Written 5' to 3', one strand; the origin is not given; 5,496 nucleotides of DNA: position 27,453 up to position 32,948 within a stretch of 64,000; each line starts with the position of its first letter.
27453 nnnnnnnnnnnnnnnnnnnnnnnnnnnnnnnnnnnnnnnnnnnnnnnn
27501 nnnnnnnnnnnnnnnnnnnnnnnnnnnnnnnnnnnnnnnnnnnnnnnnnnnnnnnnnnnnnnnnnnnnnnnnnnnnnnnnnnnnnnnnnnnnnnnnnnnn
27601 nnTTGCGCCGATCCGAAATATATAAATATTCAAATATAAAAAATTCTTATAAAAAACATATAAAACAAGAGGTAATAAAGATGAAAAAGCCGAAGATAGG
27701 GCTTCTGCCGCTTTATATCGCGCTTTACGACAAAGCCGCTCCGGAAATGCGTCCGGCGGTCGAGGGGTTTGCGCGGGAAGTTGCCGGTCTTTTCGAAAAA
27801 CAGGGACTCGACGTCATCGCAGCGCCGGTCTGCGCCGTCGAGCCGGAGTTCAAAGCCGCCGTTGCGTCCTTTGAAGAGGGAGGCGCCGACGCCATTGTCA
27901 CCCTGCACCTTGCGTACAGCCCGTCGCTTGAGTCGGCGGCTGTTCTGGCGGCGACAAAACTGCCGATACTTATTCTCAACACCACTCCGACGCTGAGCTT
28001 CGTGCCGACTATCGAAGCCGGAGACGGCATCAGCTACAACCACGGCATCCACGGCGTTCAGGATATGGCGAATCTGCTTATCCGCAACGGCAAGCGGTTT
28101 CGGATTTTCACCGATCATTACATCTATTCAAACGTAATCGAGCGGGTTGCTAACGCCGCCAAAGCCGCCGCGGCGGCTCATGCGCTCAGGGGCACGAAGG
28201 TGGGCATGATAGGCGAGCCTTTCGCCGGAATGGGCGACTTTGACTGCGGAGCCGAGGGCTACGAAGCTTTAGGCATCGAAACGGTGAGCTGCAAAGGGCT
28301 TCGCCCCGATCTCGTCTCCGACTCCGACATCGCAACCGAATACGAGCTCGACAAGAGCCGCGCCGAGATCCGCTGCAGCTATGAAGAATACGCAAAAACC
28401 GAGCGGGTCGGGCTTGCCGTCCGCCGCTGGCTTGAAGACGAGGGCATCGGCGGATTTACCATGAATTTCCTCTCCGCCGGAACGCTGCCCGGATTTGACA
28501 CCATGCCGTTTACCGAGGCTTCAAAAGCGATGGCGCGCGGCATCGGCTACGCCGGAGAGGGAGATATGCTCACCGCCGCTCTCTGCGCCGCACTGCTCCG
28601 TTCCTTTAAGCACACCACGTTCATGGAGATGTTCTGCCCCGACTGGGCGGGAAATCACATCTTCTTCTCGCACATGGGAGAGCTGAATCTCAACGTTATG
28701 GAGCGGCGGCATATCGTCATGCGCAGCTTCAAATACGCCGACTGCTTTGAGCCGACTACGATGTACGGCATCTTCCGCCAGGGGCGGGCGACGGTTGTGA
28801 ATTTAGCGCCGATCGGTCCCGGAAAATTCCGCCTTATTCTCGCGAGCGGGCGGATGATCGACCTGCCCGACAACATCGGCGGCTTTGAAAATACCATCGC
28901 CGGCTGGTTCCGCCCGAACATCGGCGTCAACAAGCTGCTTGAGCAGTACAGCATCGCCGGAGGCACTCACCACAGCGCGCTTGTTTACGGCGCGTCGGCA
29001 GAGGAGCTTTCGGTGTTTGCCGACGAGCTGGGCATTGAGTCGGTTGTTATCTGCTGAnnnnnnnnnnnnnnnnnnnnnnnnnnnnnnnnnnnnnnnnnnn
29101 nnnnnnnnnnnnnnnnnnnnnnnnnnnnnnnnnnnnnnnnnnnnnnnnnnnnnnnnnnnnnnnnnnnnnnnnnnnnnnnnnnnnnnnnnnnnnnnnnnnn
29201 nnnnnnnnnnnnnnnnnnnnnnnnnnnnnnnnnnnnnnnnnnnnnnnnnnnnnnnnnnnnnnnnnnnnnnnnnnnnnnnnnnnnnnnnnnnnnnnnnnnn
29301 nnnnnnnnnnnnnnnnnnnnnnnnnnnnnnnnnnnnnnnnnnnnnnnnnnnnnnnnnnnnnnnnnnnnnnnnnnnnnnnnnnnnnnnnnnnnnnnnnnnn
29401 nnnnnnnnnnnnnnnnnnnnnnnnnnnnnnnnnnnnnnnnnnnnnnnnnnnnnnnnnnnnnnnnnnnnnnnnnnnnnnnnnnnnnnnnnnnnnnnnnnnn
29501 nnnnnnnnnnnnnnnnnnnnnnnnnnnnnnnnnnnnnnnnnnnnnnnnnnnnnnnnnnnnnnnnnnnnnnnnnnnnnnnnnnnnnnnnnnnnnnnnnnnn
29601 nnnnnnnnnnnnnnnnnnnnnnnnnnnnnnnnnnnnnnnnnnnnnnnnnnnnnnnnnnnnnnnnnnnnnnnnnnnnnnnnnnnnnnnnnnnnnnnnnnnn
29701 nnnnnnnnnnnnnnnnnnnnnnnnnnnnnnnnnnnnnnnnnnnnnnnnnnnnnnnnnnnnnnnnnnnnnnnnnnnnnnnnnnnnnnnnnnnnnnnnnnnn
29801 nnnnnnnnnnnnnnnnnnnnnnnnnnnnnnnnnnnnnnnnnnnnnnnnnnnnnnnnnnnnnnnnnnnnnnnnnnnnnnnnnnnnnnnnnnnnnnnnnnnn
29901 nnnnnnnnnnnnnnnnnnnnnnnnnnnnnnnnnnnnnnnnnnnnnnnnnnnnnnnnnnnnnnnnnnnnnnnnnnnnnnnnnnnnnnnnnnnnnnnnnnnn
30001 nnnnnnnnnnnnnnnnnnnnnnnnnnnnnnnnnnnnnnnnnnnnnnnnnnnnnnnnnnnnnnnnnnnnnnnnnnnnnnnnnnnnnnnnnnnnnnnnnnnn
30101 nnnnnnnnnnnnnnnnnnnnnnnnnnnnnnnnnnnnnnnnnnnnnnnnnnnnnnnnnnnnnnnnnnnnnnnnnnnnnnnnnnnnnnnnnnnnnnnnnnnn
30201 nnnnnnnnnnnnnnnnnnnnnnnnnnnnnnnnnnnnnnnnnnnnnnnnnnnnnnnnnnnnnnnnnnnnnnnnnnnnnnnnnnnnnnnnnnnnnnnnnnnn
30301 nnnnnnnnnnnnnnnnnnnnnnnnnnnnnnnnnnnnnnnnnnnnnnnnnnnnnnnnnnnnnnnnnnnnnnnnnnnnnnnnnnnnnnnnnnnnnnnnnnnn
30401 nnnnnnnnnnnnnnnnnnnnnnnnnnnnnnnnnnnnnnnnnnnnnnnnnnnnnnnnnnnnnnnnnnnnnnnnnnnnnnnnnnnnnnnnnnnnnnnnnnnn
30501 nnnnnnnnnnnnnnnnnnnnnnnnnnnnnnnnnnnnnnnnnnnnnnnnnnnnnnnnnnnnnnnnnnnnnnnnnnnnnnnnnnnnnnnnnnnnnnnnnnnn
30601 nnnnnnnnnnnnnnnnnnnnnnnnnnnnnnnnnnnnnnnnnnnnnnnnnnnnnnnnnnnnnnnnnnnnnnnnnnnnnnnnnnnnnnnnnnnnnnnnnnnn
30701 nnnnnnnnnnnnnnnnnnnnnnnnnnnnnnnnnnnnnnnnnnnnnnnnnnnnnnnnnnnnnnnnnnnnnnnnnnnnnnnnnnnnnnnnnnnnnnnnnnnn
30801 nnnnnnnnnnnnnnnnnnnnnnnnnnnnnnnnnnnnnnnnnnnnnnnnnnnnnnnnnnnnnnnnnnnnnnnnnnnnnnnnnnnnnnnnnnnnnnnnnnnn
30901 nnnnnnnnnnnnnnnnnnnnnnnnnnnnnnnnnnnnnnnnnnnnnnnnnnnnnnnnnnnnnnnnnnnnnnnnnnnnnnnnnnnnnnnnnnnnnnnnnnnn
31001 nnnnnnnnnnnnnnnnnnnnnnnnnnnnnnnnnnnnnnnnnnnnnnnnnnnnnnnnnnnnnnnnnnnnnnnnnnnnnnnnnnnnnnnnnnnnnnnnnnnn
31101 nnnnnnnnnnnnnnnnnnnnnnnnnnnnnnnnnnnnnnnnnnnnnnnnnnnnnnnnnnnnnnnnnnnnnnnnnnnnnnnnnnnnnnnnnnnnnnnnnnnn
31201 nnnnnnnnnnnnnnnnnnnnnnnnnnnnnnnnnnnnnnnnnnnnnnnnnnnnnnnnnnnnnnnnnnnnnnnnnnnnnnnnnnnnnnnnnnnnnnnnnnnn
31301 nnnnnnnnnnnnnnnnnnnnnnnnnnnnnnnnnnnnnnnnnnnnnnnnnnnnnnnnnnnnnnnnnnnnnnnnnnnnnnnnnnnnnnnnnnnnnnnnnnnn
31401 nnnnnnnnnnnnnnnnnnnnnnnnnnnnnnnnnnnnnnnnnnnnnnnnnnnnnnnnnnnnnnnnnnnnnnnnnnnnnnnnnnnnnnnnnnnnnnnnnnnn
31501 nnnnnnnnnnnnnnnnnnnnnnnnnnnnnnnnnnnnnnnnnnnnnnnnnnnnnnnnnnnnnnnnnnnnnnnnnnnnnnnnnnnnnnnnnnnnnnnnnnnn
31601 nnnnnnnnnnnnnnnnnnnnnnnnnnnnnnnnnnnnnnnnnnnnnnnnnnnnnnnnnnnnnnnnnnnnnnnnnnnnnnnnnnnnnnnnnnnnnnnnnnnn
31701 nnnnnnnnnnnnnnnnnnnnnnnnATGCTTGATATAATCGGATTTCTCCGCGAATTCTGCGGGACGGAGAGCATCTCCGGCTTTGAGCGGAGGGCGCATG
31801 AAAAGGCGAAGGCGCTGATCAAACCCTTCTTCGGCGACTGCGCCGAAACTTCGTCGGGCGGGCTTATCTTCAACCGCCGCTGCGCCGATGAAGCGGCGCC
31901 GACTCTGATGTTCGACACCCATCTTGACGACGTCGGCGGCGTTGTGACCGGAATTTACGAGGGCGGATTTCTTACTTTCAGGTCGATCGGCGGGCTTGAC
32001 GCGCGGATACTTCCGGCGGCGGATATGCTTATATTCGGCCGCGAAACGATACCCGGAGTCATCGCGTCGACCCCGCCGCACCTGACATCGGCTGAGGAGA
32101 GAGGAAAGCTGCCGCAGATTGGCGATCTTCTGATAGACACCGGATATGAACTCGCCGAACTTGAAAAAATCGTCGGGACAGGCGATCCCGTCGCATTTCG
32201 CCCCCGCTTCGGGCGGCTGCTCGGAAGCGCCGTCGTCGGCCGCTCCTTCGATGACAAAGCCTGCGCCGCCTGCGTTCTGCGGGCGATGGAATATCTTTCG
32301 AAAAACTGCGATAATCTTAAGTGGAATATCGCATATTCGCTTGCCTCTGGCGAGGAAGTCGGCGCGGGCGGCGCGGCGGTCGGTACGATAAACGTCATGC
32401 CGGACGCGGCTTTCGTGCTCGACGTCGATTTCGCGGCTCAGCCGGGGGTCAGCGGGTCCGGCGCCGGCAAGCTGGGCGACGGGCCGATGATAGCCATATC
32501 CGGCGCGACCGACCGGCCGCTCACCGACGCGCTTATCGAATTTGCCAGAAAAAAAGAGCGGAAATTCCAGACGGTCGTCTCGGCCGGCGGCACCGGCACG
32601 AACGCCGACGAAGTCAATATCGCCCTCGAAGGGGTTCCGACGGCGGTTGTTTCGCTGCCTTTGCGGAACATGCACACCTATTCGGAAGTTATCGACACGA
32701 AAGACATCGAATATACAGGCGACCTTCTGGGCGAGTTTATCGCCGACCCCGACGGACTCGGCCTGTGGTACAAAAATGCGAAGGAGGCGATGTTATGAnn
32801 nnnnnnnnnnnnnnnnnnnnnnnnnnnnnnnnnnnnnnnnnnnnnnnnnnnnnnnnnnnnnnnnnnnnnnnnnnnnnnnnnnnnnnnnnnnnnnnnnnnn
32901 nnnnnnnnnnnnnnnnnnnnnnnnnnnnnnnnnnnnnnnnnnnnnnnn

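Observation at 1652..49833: Modular hairpin-train intergenic repeat family whose core stem covaries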

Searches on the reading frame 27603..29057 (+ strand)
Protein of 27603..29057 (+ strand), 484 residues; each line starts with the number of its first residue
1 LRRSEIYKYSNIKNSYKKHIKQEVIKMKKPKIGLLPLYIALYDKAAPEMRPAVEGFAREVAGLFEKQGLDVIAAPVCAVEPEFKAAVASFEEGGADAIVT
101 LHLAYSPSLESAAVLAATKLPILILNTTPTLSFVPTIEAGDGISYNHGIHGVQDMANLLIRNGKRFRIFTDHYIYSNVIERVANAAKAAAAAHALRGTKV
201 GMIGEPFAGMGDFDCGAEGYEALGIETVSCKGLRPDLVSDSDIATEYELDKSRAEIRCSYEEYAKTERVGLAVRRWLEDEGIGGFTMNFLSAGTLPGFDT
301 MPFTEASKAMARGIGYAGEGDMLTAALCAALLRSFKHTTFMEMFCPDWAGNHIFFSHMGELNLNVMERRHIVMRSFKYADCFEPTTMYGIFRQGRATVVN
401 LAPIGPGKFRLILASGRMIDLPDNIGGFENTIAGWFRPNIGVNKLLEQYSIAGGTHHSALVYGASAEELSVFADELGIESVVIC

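Call 89: search_protein_families(library=pfam, proteins=[window:27603-29057:+])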
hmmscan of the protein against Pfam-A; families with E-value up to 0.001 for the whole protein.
window:27603-29057:+ (484 aa): 3 families
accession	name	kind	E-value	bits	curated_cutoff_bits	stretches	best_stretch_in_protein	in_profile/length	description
PF11762.14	Arabinose_Iso_C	-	4.7e-13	49.5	25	1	338-479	2-144/144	L-arabinose isomerase C-terminal domain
PF24856.1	AraA_central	-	4.4e-09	37.4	24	1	243-331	57-142/148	L-arabinose isomerase central domain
PF02952.23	Fucose_iso_C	-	0.00011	22.3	29.3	1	364-479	20-138/143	L-fucose isomerase, C-terminal domain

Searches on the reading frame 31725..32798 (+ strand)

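Call 89: search_protein_families(library=pfam, proteins=[window:31725-32798:+])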
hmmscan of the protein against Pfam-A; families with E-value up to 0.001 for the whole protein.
window:31725-32798:+ (357 aa): 2 families
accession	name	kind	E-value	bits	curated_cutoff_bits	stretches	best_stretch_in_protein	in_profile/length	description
PF05343.19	Peptidase_M42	-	2e-61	208.1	23.2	1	45-334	1-292/292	M42 glutamyl aminopeptidase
PF01546.33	Peptidase_M20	-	1.4e-05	25.6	24.6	1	172-339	30-204/206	Peptidase family M20/M25/M40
